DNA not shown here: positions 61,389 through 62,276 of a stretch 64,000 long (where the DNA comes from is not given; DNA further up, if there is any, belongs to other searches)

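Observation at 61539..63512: A type IV pilin N-terminus fused to a BspA-type leucine-rich-repeat domain, first gene of the pilin operon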

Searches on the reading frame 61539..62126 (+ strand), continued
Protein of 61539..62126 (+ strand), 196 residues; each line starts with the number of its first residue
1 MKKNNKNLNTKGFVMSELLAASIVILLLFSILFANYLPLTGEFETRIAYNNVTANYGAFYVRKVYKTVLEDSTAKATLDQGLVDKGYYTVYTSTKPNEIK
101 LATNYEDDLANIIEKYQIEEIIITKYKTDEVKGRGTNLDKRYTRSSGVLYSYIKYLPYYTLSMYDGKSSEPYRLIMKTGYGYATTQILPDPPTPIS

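Call 61: find_encoding_contigs(protein=P0165, flank=8000, max_places=2)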
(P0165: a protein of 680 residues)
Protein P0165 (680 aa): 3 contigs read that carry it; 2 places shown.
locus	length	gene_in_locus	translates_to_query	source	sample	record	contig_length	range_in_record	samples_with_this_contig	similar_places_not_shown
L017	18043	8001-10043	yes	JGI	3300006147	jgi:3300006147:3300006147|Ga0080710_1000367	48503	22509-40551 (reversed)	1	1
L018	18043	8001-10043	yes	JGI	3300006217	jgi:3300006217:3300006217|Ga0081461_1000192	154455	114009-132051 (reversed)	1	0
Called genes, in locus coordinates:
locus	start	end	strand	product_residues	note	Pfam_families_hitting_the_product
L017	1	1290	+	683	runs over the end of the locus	PF03717:PBP_dimer, PF00905:Transpeptidase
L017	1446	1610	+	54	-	PF00471:Ribosomal_L33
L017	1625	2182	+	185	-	PF08207:EFP_N, PF01132:EFP, PF09285:Elong-fact-P_C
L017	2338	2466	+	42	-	-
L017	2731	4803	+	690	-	PF00580:UvrD-helicase, PF01443:Viral_helicase1 (faint), PF13245:AAA_19, PF13604:AAA_30 (faint), PF13087:AAA_12 (faint), PF13361:UvrD_C, PF13538:UvrD_C_2, PF21196:PcrA_UvrD_tudor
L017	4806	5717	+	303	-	PF00483:NTP_transferase, PF12804:NTP_transf_3 (faint)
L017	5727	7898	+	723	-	PF17764:PriA_3primeBD, PF00270:DEAD, PF04851:ResIII, PF18319:Zn_ribbon_PriA, PF00271:Helicase_C, PF18074:PriA_C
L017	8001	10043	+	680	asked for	-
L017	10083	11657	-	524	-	PF00437:T2SSE, PF13173:AAA_14 (faint)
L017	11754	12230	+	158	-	-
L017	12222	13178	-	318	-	PF07670:Gate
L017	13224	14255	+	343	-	PF13180:PDZ_2 (weak), PF05362:Lon_C (weak)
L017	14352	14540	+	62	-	PF01165:Ribosomal_S21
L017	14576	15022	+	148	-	PF09424:YqeY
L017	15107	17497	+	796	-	PF07963:N_methyl (weak)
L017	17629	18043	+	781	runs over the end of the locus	PF03477:ATP-cone, PF13597:NRDD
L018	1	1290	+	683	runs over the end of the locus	PF03717:PBP_dimer, PF00905:Transpeptidase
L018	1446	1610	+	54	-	PF00471:Ribosomal_L33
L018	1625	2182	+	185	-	PF08207:EFP_N, PF01132:EFP, PF09285:Elong-fact-P_C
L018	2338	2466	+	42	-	-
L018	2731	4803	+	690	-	PF00580:UvrD-helicase, PF01443:Viral_helicase1 (faint), PF13245:AAA_19, PF13604:AAA_30 (faint), PF13087:AAA_12 (faint), PF13361:UvrD_C, PF13538:UvrD_C_2, PF21196:PcrA_UvrD_tudor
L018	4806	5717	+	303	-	PF00483:NTP_transferase, PF12804:NTP_transf_3 (faint)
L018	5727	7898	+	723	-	PF17764:PriA_3primeBD, PF00270:DEAD, PF04851:ResIII, PF18319:Zn_ribbon_PriA, PF00271:Helicase_C, PF18074:PriA_C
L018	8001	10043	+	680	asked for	-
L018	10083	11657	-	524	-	PF00437:T2SSE, PF13173:AAA_14 (faint)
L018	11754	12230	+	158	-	-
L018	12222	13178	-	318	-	PF07670:Gate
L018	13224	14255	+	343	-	PF13180:PDZ_2 (weak), PF05362:Lon_C (weak)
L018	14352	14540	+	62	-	PF01165:Ribosomal_S21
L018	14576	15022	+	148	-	PF09424:YqeY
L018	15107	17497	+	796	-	PF07963:N_methyl (weak)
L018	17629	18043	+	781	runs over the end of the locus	PF03477:ATP-cone, PF13597:NRDD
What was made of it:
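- In L017/L018 the pilB gene lies between the two pilin genes (call 61).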

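Call 62: find_encoding_contigs(protein=P0185, flank=8000, max_places=2)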
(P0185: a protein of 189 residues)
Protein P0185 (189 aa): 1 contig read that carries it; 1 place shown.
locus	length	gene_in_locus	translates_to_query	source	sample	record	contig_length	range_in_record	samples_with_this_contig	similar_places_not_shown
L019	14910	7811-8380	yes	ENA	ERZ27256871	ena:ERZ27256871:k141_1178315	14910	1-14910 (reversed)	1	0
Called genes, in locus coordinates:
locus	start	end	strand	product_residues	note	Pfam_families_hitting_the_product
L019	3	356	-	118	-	?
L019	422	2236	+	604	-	PF01541:GIY-YIG, PF27096:UvrC_M, PF02151:UVR (weak), PF22920:UvrC_RNaseH, PF08459:UvrC_RNaseH_dom, PF14520:HHH_5 (weak)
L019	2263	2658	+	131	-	PF07963:N_methyl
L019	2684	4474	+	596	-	PF02518:HATPase_c (weak), PF13589:HATPase_c_3, PF01119:DNA_mis_repair, PF08676:MutL_C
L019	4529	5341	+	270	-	-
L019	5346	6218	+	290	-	PF01745:IPT, PF13238:AAA_18 (faint), PF01715:IPPT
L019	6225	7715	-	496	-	PF00437:T2SSE, PF13173:AAA_14 (weak)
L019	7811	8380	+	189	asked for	-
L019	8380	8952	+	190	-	-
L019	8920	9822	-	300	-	-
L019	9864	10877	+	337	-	PF05362:Lon_C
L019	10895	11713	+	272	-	PF00106:adh_short, PF13561:adh_short_C2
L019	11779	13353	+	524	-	PF00004:AAA, PF07724:AAA_2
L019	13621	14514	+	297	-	PF04015:DUF362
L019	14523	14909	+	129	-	?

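Call 76: search_solved_structures(query=A4, max_evalue=10, show_alignments=2)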
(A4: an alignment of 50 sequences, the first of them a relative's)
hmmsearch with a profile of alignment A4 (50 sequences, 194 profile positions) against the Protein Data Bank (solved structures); distinct sequences matched with E-value up to 10: 6.
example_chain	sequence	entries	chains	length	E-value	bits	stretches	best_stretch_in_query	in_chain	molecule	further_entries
9egp_A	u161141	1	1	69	0.048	17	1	6-30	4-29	Geopilin domain 1 protein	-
7tgg_A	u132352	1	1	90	0.085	16.2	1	5-30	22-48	Geopilin domain 1 protein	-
7b5m_H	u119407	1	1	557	0.14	15.5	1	59-187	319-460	E3 ubiquitin-protein ligase ARIH1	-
5udh_A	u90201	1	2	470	0.19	15.1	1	59-187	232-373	E3 ubiquitin-protein ligase ARIH1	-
3ee4_A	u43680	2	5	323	0.92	12.8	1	76-150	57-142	Probable ribonucleoside-diphosphate reductase | R2-LIKE LIGAND BINDING OXIDASE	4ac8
3es5_A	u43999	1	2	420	2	11.7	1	75-152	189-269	Putative capsid protein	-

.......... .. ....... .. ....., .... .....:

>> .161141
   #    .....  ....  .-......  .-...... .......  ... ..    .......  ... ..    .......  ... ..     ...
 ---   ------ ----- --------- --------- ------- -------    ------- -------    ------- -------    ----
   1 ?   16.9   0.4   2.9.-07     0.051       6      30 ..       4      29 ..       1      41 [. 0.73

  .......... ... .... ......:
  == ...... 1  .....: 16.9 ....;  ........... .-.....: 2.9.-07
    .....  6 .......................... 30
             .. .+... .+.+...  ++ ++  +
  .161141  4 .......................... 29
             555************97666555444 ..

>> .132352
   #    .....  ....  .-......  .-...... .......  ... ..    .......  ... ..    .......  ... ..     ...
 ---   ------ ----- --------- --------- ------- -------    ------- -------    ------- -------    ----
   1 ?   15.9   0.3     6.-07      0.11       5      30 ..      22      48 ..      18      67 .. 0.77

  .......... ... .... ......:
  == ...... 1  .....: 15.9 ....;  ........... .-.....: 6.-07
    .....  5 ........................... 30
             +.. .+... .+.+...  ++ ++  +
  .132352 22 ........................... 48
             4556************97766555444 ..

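Call 77: search_protein_families(library=ncbifam, alignment_id=A4, max_evalue=1)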
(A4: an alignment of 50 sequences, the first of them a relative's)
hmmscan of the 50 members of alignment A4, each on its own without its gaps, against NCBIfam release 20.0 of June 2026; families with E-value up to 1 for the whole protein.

A. member 1, P0159 (169 aa): 1 family
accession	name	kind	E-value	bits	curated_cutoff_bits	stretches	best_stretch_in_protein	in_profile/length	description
NF040982.1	ComGD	equivalog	0.067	13.6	70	1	6-52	1-47/139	competence type IV pilus minor pilin ComGD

B. families by the number of members that match (of 50 scanned): 36 families (the first 25 are shown)
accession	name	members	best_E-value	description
NF040982.1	ComGD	46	2.6e-05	competence type IV pilus minor pilin ComGD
NF041013.1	T4P_ComGE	27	0.00016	competence type IV pilus minor pilin ComGE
NF041002.1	pilin_ComGF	13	0.00079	competence type IV pilus minor pilin ComGF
NF007800.0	PRK10506.1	4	0.0012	prepilin peptidase-dependent protein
NF040999.1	pilin_ComGC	3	0.055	competence type IV pilus major pilin ComGC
NF041014.1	pilin_ComGG_2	3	0.064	competence type IV pilus minor pilin ComGG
NF041775.1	typeIV_PilA_Myxo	2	0.016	type IV pilin protein PilA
TIGR01710.1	typeII_sec_gspG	2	0.031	type II secretion system major pseudopilin GspG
NF007862.0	PRK10574.1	2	0.22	prepilin peptidase-dependent pilin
NF040885.1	diguan_DgcJ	1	0.0041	diguanylate cyclase DgcJ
NF058620.1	EFG2_Bacteroid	1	0.0041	elongation factor G2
NF033818.0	blaOXA-114_like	1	0.0083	OXA-114 family class D beta-lactamase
TIGR04317.1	W_rSAM_matur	1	0.023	tungsten cofactor oxidoreductase radical SAM maturase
NF033086.2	penta_rpt_Qnr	1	0.026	Qnr family pentapeptide repeat protein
NF045795.1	blaOXA-258_like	1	0.034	OXA-258 family carbapenem-hydrolyzing class D beta-lactamase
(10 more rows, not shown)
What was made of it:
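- On Com pilus (T4dP) components: Relatives match ComGD at best E=2.6e-5, below the 70-bit cut-off (call 77).
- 46 of 50 stand-alone relatives weakly match the ComGD minor-pilin model over alpha1 (call 77). Relatives weakly resemble ComGD, ComGE and ComGF (call 77).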
